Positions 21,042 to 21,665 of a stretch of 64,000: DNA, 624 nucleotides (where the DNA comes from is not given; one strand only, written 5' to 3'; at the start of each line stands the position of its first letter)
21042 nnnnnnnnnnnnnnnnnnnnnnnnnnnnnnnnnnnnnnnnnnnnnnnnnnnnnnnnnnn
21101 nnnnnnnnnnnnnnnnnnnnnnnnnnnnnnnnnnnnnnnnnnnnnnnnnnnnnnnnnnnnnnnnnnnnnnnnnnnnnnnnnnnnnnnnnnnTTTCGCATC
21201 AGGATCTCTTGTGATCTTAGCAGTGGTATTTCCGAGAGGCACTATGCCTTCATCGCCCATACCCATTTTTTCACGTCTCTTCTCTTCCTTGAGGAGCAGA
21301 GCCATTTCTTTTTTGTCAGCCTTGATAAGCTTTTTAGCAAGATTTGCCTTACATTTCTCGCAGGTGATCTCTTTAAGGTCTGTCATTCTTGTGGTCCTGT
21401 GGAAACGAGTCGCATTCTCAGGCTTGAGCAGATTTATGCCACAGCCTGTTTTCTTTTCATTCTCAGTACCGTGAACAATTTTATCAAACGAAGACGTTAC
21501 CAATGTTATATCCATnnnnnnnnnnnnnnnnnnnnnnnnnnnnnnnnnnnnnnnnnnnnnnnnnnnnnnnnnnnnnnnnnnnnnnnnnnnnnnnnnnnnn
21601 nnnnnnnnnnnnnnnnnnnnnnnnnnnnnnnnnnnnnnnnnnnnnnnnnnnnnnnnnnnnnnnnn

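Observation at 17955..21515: Large disordered scaffold-like protein plus TPR protein near the pilus locus (PopZ/FimV-like hub candidate)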

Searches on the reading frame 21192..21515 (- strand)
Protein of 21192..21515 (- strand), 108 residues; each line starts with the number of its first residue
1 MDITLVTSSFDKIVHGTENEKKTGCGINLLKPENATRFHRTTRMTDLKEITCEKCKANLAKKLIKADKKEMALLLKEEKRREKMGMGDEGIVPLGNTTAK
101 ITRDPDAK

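Call 17: search_solved_structures(query=A2, max_evalue=10)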
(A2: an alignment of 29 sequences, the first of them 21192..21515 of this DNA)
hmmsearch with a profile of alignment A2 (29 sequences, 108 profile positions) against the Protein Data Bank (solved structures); distinct sequences matched with E-value up to 10: 1.
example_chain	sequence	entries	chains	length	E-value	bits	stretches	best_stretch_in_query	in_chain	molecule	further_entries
8ure_B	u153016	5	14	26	5.1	10.5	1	54-78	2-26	Effector peptide cs221B | Designed allosteric facilitated dissociation switch AS1 E | Designed allosteric facilitated dissociation switch AS5 E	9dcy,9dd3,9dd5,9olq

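Call 28: predict_structure(alignment_id=A5)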
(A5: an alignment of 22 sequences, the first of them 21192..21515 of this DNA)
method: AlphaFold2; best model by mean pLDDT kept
length: 108 residues; sequences in the alignment: 22
mean_pLDDT: 77.0   pTM: 0.54
mean pLDDT of the five models: 77.0, 75.9, 70.9, 65.8, 51.5
residues with pLDDT >= 90: 20; 70-90: 60; 50-70: 8; < 50: 20
segments of 3 or more residues with pLDDT < 50: 89-108
pLDDT, mean of each block of 10 residues (from residue 1): 86 89 89 84 87 91 86 79 59 45 45
secondary structure, 60 per line:
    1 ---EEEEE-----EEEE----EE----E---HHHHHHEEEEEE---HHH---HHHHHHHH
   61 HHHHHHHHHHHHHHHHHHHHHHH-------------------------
elements in order: E4-8 E14-17 H32-37 E38-43 H53-83

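Call 30: fold_search(model_id=the predicted structure, library=pdb)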
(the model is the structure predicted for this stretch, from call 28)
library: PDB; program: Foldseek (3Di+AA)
matches with E <= 10: 22; with E <= 0.001: 0
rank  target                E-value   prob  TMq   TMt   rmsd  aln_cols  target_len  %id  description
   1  8xup_F                4.2e+00  0.13  0.29  0.24   4.1        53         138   13  Crystal structure of lipoprotein NlpI in complex with MepS (released 2024-06-05)
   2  7v6u_A                4.4e+00  0.11  0.29  0.25   4.4        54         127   15  Crystal structure of bacterial peptidase (released 2022-08-24)
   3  7v6s_A                4.7e+00  0.12  0.29  0.26   4.4        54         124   15  Crystal structure of bacterial peptidase (released 2022-08-24)
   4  8xud_L                4.7e+00  0.11  0.29  0.22   4.3        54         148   15  Crystal structure of adaptor NlpI in complex with endopeptidase MepS and PDZ-protease Prc (released 2024-06-05)
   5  7v6u_B                5.3e+00  0.10  0.28  0.24   4.2        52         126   15  Crystal structure of bacterial peptidase (released 2022-08-24)
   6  8xud_K                5.3e+00  0.10  0.29  0.23   4.3        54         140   15  Crystal structure of adaptor NlpI in complex with endopeptidase MepS and PDZ-protease Prc (released 2024-06-05)
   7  9c4y                  5.7e+00  0.02  0.16  0.05   8.6        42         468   19  Menin mutant - T349M (released 2025-05-14)
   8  9c4x                  5.7e+00  0.02  0.15  0.04   2.9        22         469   27  Menin mutant - M327I (released 2025-05-14)
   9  8xud_J                6.1e+00  0.09  0.29  0.22   4.4        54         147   15  Crystal structure of adaptor NlpI in complex with endopeptidase MepS and PDZ-protease Prc (released 2024-06-05)
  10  4gpq                  6.1e+00  0.02  0.16  0.05   4.8        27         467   22  Structural insights into inhibition of the bivalent menin-MLL interaction by small molecules in leukemia (released 2012-09-19)
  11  8q67_D                6.4e+00  0.10  0.24  0.05   4.8        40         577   15  Crystal structure of a homohexameric MCM from M. acidophilum (released 2025-03-12)
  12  8xup_J                6.4e+00  0.08  0.29  0.23   4.5        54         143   15  Crystal structure of lipoprotein NlpI in complex with MepS (released 2024-06-05)
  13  7q6c_A                6.4e+00  0.07  0.23  0.17   4.0        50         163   10  complement C6 FIM1-2 bound to CP010 antibody (released 2022-05-25)
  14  7cfl_A                6.9e+00  0.08  0.24  0.21   4.2        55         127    7  X-ray structure of autolysin Acd24020 catalytic domain from Clostridium difficile (released 2020-11-25)
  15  7cfl_B                7.3e+00  0.13  0.27  0.24   2.8        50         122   10  X-ray structure of autolysin Acd24020 catalytic domain from Clostridium difficile (released 2020-11-25)
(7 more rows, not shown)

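Call 42: search_protein_representatives(alignment_id=A5)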
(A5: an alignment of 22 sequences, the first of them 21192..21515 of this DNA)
Query: 22 sequences, 108 profile positions. Proteins with E-value up to 0.001 (for the whole library): 123; up to 1e-10: 113; up to 1e-30: 58. The best 123 are listed.
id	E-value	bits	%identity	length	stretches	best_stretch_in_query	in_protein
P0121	6.9e-54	196.7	-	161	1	1-107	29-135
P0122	1.2e-53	196.0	-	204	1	1-107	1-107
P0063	1.2e-53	196.0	-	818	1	1-107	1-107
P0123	2.7e-53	194.8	-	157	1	1-107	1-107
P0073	4.7e-53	194.0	-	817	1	1-107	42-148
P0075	2.7e-52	191.6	-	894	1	1-108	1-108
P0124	8.2e-52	190.1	-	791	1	1-107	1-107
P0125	2.6e-51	188.4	-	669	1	1-107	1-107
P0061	2.6e-51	188.4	-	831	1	1-107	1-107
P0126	2.7e-51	188.4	-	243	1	1-107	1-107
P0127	2.9e-51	188.3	-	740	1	1-106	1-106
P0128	3.8e-51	187.9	-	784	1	1-108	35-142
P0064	4.4e-51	187.7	-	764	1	1-107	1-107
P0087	5.4e-51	187.4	-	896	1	1-108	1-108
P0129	5.4e-51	187.4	-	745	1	1-107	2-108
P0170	2.4e-33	130.7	-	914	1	1-101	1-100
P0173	6.7e-27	109.9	-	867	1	1-103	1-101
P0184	2.5e-22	95.2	-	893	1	1-99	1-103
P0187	2.4e-21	92.1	-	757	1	9-84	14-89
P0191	1.8e-20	89.2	-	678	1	1-84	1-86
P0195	1.3e-19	86.5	-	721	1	1-104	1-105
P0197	2.2e-19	85.8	-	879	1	1-84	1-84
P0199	8.3e-19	83.9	-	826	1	1-86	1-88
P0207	9.4e-17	77.3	-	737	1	1-89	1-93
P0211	6.3e-16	74.6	-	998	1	1-106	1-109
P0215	8.1e-15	71.1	-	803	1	1-96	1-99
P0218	2.0e-13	66.6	-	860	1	1-84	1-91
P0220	8.4e-13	64.6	-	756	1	1-86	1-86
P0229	5.1e-08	49.2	-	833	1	1-98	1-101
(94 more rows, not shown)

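Call 44: list_cluster_members(proteins=[P0170, P0173, P0184, P0187, P0195, P0197, P0211, P0215, P0218, P0220])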
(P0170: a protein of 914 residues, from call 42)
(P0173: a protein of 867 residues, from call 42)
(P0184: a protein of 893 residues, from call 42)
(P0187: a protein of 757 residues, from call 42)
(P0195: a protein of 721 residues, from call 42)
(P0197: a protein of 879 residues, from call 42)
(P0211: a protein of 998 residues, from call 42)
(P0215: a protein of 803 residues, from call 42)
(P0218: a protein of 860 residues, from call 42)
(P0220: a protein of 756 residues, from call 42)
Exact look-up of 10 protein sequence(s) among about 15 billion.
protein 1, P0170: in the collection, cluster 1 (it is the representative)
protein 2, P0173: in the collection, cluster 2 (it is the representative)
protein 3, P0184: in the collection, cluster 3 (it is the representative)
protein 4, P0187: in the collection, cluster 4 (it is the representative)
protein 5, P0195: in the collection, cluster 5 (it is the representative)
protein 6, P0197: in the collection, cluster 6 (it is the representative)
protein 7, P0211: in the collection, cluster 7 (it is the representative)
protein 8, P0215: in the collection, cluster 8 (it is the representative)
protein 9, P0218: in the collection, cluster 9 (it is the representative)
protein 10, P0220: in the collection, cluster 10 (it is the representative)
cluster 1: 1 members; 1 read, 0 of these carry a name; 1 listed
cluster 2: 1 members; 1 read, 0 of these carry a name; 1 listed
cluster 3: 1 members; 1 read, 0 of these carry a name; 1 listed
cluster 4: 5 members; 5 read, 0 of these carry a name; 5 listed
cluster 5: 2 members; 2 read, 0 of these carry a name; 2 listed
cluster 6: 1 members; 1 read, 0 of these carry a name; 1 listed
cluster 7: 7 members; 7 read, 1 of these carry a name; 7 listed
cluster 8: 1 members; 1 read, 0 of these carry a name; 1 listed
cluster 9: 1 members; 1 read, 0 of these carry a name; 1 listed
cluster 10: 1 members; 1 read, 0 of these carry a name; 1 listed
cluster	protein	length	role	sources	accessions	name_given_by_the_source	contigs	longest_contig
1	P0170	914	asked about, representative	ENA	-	-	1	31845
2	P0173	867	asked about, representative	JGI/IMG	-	-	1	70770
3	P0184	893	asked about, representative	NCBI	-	-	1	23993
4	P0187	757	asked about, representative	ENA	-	-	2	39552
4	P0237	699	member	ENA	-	-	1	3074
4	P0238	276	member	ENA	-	-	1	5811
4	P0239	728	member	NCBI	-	-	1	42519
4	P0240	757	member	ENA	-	-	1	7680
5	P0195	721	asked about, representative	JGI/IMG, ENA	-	-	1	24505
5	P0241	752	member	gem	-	-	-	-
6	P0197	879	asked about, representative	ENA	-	-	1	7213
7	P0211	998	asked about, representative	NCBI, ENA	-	-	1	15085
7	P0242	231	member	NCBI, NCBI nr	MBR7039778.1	MAG: hypothetical protein IKI21_11115, partial [Oscillospiraceae bacterium] | hypothetical protein [Oscillospiraceae bacterium]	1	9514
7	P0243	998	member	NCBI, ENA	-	-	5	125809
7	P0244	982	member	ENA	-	-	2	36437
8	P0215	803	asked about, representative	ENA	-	-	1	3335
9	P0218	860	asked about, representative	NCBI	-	-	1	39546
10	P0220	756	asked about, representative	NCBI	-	-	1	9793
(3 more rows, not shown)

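Call 46: find_encoding_contigs(protein=P0211, flank=8000, max_places=2)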
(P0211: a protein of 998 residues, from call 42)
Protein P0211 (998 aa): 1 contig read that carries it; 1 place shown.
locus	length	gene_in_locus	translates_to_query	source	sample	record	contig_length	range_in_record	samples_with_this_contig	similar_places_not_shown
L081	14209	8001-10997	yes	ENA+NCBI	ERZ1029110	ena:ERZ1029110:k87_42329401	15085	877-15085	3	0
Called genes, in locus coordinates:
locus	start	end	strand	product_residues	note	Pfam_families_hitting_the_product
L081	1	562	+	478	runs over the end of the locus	?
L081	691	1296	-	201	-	PF14277:DUF4364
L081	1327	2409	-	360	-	PF01264:Chorismate_synt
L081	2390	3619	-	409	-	PF00275:EPSP_synthase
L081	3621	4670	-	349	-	PF00465:Fe-ADH (weak), PF13685:Fe-ADH_2, PF01761:DHQ_synthase, PF24621:DHQS_C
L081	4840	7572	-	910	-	PF00759:Glyco_hydro_9, PF00942:CBM_3, PF00404:Dockerin_1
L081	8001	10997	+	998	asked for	-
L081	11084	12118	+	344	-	-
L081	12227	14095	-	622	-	PF16990:CBM_35 (weak), PF02156:Glyco_hydro_26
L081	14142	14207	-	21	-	?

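Call 48: find_encoding_contigs(protein=P0187, flank=8000, max_places=1)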
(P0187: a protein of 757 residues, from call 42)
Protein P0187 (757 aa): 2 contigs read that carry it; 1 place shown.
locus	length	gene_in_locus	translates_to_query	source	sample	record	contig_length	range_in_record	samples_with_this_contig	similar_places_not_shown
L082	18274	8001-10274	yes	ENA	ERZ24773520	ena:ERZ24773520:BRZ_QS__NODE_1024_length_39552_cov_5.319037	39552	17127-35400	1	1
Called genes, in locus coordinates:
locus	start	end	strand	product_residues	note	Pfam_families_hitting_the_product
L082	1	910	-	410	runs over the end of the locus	PF00890:FAD_binding_2, PF01134:GIDA, PF01266:DAO (weak), PF03486:HI0933_like, PF07992:Pyr_redox_2, PF12831:FAD_oxidored, PF13450:NAD_binding_8 (weak), PF22780:HI0933_like_1st, +1 more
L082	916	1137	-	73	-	PF11213:DUF3006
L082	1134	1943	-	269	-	PF00753:Lactamase_B, PF23023:Anti-Pycsar_Apyc1 (weak), PF12706:Lactamase_B_2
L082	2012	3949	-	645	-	PF08497:Radical_SAM_N, PF11842:DUF3362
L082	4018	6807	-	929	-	PF17854:FtsK_alpha, PF01580:FtsK_SpoIIIE, PF09397:FtsK_gamma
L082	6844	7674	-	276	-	PF02673:BacA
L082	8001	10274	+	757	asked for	-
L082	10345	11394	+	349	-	PF02517:Rce1-like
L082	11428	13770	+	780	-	PF04023:FeoA, PF01926:MMR_HSR1, PF02421:FeoB_N, PF17910:FeoB_Cyto, PF07670:Gate, PF07664:FeoB_C, PF07670:Gate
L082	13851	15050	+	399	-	PF00155:Aminotran_1_2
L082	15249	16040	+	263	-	PF13353:Fer4_12, PF04055:Radical_SAM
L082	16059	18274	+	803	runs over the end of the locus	PF03477:ATP-cone, PF13597:NRDD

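Call 49: find_encoding_contigs(protein=P0218, flank=8000, max_places=1)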
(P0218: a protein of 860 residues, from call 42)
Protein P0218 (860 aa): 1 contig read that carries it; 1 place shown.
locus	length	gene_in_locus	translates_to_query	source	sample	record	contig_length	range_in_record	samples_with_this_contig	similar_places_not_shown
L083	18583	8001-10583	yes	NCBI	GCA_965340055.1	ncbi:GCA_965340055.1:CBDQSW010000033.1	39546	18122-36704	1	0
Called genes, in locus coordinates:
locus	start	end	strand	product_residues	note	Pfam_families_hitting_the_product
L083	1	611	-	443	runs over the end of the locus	PF12704:MacB_PCD, PF02687:FtsX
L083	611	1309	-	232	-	PF00005:ABC_tran, PF02463:SMC_N, PF13175:AAA_15 (faint), PF13304:AAA_21 (weak)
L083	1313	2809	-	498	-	PF25990:Beta-barrel_YknX, PF26002:Beta-barrel_AprE (weak)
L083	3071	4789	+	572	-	PF00664:ABC_membrane, PF00005:ABC_tran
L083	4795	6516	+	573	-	PF00664:ABC_membrane, PF00005:ABC_tran, PF02463:SMC_N (weak)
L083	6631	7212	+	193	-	PF12844:HTH_19, PF13560:HTH_31 (weak), PF01381:HTH_3, PF13443:HTH_26 (weak)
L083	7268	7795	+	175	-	PF03861:ANTAR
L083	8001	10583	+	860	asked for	-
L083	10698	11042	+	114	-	-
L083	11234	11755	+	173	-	-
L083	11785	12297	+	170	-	PF07638:Sigma70_ECF (faint), PF00196:GerE (faint), PF04542:Sigma70_r2, PF08281:Sigma70_r4_2, PF04545:Sigma70_r4 (faint)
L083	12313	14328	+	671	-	PF09826:Beta_propel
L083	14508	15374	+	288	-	PF12727:PBP_like (faint), PF12849:PBP_like_2, PF13531:SBP_bac_11 (faint), PF12849:PBP_like_2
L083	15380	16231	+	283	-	PF00528:BPD_transp_1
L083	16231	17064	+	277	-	PF00528:BPD_transp_1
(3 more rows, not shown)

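Call 50: find_encoding_contigs(protein=P0220, flank=8000, max_places=1)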
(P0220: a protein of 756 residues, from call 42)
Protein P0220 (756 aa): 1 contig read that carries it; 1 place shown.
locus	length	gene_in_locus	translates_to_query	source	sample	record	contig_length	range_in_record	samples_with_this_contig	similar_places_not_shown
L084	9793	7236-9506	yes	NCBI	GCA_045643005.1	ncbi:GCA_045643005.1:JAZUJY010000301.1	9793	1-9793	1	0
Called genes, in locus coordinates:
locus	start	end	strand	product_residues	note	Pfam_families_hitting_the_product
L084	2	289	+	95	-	?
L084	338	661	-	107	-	-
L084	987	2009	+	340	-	PF00356:LacI, PF00532:Peripla_BP_1, PF13407:Peripla_BP_4, PF13377:Peripla_BP_3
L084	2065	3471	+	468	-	-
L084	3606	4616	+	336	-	PF00528:BPD_transp_1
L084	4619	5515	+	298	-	PF00528:BPD_transp_1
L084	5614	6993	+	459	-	-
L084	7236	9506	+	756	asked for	-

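Call 51: find_encoding_contigs(protein=P0184, flank=8000, max_places=1)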
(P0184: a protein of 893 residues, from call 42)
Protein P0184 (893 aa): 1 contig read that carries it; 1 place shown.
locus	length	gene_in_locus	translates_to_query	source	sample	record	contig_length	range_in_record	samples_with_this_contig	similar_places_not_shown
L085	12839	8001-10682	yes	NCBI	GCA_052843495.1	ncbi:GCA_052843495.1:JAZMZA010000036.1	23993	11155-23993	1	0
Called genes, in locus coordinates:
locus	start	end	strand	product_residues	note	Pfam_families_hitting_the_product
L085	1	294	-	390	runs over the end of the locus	PF14286:DHHW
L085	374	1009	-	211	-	PF07963:N_methyl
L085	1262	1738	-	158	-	PF07963:N_methyl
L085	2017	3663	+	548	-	PF00496:SBP_bac_5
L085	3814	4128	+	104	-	PF06949:DUF1292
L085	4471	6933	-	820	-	PF00759:Glyco_hydro_9, PF00942:CBM_3, PF00404:Dockerin_1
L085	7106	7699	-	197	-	PF01613:Flavin_Reduct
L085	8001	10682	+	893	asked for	-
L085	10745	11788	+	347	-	PF13432:TPR_16 (faint)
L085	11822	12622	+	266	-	PF01987:AIM24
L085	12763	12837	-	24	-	?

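Call 52: find_encoding_contigs(protein=P0195, flank=8000, max_places=1)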
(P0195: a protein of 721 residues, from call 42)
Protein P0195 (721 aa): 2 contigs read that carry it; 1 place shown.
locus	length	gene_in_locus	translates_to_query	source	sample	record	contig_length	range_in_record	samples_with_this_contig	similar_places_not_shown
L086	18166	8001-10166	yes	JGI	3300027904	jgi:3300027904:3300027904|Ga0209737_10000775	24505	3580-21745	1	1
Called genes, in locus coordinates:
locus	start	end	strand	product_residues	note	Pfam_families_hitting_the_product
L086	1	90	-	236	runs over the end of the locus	PF07826:IMP_cyclohyd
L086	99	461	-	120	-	PF06541:ABC_trans_CmpB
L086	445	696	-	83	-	PF06541:ABC_trans_CmpB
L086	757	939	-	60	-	PF24734:DUF7685 (weak)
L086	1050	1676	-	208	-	PF00551:Formyl_trans_N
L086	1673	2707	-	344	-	PF00586:AIRS, PF02769:AIRS_C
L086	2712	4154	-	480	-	PF13537:GATase_7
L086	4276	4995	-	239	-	PF01259:SAICAR_synt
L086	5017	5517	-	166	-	PF00731:AIRC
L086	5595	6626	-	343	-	-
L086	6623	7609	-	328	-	PF00535:Glycos_transf_2, PF10111:Glyco_tranf_2_2, PF13641:Glyco_tranf_2_3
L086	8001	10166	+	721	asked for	-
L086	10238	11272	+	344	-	PF13181:TPR_8 (faint)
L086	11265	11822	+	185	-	PF00719:Pyrophosphatase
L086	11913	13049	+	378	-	PF13793:Pribosyltran_N, PF00156:Pribosyltran, PF14572:Pribosyl_synth (weak)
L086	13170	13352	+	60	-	-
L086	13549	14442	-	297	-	PF01073:3Beta_HSD, PF01370:Epimerase, PF02719:Polysacc_synt_2 (faint), PF04321:RmlD_sub_bind (weak), PF05368:NmrA, PF13460:NAD_binding_10, PF16363:GDP_Man_Dehyd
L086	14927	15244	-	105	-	PF13358:DDE_3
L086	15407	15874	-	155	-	PF13384:HTH_23 (faint), PF13551:HTH_29 (weak), PF13565:HTH_32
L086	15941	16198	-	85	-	-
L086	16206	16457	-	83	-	-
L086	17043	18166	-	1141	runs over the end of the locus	-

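Call 53: find_encoding_contigs(protein=P0173, flank=8000, max_places=1)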
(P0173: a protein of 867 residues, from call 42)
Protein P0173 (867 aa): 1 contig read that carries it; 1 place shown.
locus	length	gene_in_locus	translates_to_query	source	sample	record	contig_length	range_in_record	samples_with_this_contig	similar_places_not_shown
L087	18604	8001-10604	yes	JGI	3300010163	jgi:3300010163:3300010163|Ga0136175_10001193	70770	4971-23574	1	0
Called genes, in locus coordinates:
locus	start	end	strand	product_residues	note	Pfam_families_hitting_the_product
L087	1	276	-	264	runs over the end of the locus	PF18013:Phage_lysozyme2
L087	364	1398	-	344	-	PF00586:AIRS, PF02769:AIRS_C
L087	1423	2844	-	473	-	PF13522:GATase_6, PF13537:GATase_7, PF00156:Pribosyltran (weak)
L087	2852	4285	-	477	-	PF13537:GATase_7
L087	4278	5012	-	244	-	PF01259:SAICAR_synt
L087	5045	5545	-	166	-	PF00731:AIRC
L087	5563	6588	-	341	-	PF14903:WG_beta_rep (faint)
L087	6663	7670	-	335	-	PF00535:Glycos_transf_2, PF10111:Glyco_tranf_2_2 (faint), PF13641:Glyco_tranf_2_3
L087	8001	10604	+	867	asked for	-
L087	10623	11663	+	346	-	PF13181:TPR_8 (faint)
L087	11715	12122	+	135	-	PF12670:DUF3792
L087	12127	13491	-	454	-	PF00089:Trypsin, PF13365:Trypsin_2, PF13180:PDZ_2 (weak)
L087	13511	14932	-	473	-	PF00512:HisKA, PF02518:HATPase_c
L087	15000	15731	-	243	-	PF00072:Response_reg, PF00486:Trans_reg_C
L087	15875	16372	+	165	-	-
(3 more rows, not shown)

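Call 54: find_encoding_contigs(protein=P0170, flank=8000, max_places=1)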
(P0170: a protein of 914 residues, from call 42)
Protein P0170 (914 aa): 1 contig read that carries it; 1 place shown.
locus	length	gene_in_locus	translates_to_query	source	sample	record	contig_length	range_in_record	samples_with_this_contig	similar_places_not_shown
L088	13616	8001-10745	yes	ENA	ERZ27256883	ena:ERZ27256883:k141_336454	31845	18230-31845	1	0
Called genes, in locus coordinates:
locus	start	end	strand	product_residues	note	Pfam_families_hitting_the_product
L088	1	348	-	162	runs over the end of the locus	-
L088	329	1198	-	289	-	-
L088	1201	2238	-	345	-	PF00586:AIRS, PF02769:AIRS_C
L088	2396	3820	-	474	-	PF13537:GATase_7 (weak)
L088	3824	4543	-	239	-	PF01259:SAICAR_synt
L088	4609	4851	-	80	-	PF20037:DUF6440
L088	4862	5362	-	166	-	PF00731:AIRC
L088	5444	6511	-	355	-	-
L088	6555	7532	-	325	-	PF00535:Glycos_transf_2, PF10111:Glyco_tranf_2_2 (weak), PF13641:Glyco_tranf_2_3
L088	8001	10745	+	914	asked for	-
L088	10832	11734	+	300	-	-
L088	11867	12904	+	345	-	PF13181:TPR_8 (faint)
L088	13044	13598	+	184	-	-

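Call 64: find_encoding_contigs(protein=P0199, flank=6000, max_places=1)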
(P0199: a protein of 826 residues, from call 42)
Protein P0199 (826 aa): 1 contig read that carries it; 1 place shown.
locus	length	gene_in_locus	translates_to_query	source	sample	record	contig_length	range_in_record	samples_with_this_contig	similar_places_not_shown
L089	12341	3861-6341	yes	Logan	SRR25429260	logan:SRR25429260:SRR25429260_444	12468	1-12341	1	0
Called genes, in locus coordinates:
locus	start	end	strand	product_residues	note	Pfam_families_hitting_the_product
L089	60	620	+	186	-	PF02545:Maf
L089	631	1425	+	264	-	PF02522:Antibiotic_NAT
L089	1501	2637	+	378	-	PF03462:PCRF, PF00472:RF-1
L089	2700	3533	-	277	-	PF02811:PHP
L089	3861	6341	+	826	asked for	-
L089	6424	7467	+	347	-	PF02517:Rce1-like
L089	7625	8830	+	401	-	PF09992:NAGPA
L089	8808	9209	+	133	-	-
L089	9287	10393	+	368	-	PF00768:Peptidase_S11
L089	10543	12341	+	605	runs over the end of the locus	PF00884:Sulfatase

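Call 65: find_encoding_contigs(protein=P0191, flank=6000, max_places=1)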
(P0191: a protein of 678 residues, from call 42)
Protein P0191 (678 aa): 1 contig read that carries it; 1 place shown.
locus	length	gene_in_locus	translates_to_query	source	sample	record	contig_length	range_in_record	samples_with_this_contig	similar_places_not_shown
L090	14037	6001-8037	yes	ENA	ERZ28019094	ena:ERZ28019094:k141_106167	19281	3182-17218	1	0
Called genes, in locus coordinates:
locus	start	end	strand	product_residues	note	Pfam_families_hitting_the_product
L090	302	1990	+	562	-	-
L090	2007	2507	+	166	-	PF04542:Sigma70_r2, PF08281:Sigma70_r4_2, PF04545:Sigma70_r4, PF13384:HTH_23 (weak), PF13936:HTH_38 (weak)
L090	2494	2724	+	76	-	-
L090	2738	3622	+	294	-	PF13476:AAA_23 (faint), PF00005:ABC_tran, PF13304:AAA_21 (faint)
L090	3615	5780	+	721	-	-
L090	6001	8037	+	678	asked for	-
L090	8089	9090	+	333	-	PF02517:Rce1-like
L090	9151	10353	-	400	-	PF00155:Aminotran_1_2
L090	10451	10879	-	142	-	PF21537:DUF1980_C (weak)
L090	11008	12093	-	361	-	PF00180:Iso_dh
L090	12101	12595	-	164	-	PF00694:Aconitase_C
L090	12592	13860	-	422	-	PF00330:Aconitase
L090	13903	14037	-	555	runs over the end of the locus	PF00682:HMGL-like, PF22615:IPMS_D2, PF08502:LeuA_dimer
